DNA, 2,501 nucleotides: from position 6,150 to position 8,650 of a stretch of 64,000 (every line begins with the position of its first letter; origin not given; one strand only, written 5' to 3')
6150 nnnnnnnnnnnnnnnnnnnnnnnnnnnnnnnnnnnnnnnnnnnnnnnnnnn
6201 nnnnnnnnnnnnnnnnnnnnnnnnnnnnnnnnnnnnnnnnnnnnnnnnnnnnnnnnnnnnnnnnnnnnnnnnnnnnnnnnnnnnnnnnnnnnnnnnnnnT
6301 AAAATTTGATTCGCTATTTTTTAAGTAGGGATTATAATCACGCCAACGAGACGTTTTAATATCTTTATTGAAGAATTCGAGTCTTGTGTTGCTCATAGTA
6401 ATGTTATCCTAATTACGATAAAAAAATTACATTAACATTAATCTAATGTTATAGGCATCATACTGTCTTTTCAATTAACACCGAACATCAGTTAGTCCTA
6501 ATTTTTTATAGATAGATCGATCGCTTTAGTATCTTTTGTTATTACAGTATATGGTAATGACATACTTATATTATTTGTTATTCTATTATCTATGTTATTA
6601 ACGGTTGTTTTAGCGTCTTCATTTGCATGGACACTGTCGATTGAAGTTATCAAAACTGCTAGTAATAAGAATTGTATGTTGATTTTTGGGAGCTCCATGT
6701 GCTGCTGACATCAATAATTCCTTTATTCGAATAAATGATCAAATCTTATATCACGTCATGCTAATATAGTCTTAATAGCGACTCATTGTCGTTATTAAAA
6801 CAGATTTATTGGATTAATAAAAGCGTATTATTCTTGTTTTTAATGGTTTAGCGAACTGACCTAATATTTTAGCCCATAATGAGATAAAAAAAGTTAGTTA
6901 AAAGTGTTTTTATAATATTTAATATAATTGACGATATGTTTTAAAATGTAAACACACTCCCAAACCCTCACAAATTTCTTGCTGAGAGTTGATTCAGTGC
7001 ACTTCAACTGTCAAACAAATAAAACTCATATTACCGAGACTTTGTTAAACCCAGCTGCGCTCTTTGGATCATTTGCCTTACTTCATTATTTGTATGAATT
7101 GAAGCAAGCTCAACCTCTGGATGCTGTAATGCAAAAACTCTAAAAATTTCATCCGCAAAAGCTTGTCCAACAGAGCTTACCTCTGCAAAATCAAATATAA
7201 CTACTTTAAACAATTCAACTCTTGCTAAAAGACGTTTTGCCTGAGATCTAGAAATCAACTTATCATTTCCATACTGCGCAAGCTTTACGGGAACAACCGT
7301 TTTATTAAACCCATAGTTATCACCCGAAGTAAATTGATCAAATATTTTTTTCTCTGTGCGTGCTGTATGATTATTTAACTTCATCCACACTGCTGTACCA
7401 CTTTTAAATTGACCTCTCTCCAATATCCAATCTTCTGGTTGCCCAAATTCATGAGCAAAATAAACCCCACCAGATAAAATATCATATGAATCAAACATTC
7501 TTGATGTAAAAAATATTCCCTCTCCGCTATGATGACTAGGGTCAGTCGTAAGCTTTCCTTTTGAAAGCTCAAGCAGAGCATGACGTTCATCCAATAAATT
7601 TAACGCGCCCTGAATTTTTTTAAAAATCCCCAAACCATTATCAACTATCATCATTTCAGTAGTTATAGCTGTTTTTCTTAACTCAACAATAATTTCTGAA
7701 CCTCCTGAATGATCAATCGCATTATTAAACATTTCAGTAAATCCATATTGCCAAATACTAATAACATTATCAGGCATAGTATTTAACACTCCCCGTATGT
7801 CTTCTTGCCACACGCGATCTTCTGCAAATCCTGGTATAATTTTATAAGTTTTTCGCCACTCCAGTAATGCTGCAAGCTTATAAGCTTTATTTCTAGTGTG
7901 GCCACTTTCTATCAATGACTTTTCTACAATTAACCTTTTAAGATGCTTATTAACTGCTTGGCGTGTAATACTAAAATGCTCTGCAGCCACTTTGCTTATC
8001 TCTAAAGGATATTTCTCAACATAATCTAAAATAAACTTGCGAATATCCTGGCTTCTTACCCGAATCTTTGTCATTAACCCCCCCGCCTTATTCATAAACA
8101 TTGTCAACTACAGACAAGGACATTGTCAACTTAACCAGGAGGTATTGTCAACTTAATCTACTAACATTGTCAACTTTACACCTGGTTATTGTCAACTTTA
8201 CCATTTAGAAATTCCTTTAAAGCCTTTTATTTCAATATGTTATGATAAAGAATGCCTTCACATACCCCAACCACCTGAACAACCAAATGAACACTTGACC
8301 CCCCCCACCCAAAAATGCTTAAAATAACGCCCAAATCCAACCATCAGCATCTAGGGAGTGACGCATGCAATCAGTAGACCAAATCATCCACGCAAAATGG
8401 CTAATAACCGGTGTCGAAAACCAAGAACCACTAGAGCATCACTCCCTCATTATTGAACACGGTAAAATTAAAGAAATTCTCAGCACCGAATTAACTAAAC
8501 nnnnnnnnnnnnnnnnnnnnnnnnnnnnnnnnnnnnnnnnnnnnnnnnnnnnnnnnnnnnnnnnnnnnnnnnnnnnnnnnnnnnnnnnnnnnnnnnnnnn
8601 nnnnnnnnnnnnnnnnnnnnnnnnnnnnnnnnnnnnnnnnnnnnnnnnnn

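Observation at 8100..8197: Five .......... direct repeats at an exact 22-bp phase upstream of the wHTH-GHKL-STAS gene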

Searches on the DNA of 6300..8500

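Call 69: search_rna_families(source=window, start=6300, end=8500, threshold=evalue, max_evalue=1)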
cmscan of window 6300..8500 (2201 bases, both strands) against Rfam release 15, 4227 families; matches with E-value up to 1: 0.
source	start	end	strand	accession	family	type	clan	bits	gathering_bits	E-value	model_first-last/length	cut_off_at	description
